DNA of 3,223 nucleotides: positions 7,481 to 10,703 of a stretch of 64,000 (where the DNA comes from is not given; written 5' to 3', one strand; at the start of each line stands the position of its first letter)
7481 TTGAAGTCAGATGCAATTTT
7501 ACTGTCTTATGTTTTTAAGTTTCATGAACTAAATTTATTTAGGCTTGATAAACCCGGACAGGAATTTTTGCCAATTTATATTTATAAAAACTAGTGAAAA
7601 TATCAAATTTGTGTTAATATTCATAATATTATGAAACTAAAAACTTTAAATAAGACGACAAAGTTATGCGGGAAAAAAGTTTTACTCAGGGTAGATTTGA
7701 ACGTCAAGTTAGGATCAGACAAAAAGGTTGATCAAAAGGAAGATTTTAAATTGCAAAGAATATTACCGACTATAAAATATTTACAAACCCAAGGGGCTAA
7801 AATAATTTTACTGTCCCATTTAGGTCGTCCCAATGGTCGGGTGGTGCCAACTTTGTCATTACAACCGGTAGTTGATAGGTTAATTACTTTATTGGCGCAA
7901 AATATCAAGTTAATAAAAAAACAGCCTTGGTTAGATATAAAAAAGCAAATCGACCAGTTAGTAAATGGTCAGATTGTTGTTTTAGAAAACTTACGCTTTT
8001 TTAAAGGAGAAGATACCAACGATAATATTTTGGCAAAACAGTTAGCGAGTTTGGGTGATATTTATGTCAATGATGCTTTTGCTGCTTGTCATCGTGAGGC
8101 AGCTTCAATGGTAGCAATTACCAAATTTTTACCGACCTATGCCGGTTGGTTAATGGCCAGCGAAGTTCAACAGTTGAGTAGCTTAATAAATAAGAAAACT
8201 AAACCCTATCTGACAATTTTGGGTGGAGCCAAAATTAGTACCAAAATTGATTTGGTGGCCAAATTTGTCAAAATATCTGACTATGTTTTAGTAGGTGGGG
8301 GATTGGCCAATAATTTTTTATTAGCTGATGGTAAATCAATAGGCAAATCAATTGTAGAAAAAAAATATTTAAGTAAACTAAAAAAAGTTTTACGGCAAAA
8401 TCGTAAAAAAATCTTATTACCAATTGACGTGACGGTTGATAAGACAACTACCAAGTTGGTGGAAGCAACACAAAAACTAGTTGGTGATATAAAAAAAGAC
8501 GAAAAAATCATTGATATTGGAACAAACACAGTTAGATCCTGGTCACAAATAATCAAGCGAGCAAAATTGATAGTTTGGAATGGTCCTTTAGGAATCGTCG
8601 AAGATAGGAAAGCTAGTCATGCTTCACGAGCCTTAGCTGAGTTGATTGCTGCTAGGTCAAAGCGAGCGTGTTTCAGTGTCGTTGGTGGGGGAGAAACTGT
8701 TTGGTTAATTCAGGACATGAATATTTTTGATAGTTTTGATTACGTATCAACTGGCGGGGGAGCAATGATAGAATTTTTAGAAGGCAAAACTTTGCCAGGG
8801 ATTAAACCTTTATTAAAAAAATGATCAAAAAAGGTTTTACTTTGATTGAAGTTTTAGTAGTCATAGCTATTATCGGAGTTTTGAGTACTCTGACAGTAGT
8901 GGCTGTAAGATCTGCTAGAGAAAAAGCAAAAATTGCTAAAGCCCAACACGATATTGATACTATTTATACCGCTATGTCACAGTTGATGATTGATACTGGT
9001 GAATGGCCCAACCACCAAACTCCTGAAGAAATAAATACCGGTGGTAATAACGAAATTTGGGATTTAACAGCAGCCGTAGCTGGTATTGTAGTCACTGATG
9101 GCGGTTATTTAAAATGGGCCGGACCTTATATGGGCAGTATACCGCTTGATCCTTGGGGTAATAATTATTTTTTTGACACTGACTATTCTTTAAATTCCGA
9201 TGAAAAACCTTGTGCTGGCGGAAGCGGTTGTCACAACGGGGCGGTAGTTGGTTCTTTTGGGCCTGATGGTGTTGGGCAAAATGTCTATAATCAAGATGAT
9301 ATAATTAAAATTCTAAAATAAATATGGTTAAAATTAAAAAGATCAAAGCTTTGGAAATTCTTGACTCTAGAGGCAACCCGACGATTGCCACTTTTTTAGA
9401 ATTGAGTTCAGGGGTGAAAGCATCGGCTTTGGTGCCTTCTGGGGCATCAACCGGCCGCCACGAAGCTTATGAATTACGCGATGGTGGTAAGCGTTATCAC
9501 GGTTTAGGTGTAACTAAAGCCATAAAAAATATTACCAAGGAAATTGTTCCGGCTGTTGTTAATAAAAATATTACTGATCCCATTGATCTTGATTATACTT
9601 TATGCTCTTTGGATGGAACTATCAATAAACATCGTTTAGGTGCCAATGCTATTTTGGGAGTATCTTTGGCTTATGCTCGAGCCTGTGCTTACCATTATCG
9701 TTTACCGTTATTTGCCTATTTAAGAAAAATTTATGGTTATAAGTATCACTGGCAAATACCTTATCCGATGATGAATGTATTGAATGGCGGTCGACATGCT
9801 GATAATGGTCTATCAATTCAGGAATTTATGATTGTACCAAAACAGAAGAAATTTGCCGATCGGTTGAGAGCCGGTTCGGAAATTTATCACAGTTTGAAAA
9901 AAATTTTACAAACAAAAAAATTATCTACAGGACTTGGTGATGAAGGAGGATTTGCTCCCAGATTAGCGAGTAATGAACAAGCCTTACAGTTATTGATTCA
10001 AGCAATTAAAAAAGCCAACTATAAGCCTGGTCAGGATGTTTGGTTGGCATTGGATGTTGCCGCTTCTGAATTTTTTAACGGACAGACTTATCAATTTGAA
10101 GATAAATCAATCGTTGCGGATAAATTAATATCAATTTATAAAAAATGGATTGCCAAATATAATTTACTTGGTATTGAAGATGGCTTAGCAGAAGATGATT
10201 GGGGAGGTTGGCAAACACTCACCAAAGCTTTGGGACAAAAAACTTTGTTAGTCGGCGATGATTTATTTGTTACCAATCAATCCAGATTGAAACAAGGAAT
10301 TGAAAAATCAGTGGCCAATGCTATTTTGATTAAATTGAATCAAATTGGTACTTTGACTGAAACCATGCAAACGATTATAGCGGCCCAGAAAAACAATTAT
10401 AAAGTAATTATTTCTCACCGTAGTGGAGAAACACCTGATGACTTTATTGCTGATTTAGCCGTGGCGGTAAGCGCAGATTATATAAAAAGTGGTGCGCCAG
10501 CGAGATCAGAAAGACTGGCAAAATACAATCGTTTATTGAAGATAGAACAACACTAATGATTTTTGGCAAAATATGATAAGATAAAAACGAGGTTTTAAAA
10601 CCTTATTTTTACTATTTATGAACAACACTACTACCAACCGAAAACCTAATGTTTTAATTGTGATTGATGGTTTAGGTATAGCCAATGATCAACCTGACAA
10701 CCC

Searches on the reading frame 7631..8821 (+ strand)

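Call 89: search_protein_families(library=pfam, proteins=[window:7631-8821:+], max_evalue=0.00001)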
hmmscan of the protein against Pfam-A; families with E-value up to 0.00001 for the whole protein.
window:7631-8821:+ (397 aa): 1 family
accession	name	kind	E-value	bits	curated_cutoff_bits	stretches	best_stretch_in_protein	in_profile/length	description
PF00162.24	PGK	-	4.1e-121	405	27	1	10-386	4-379/379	Phosphoglycerate kinase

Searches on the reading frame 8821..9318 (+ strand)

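Call 89: search_protein_families(library=pfam, proteins=[window:8821-9318:+], max_evalue=0.00001)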
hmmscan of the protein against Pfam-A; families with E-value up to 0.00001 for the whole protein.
window:8821-9318:+ (166 aa): 2 families
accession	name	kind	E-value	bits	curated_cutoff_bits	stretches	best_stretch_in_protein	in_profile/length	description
PF08334.16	T2SSG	-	1.2e-08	35.4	21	1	31-119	4-77/108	Type II secretion system (T2SS), protein G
PF07963.17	N_methyl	-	2.3e-07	30.5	21.2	1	3-24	4-25/27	Prokaryotic N-terminal methylation motif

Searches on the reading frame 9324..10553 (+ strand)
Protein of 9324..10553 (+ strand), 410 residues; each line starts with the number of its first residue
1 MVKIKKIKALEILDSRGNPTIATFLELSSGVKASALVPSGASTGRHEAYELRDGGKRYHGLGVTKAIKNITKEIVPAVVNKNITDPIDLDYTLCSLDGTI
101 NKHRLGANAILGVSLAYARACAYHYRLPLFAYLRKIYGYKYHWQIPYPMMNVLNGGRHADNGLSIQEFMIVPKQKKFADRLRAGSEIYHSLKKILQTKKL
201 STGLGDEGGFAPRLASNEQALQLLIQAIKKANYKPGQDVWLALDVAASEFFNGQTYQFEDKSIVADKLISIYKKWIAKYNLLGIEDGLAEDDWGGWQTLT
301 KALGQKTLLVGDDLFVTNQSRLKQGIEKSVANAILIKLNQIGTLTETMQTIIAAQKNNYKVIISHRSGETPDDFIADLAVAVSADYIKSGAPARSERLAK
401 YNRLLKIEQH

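Call 89: search_protein_families(library=pfam, proteins=[window:9324-10553:+], max_evalue=0.00001)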
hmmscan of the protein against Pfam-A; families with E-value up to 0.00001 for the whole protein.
window:9324-10553:+ (410 aa): 2 families
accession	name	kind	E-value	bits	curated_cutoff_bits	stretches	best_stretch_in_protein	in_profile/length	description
PF00113.28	Enolase_C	-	4.5e-103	345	21.5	1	144-409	3-279/296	Enolase, C-terminal TIM barrel domain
PF03952.21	Enolase_N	-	4.1e-46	156.8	35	1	4-133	1-131/131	Enolase, N-terminal domain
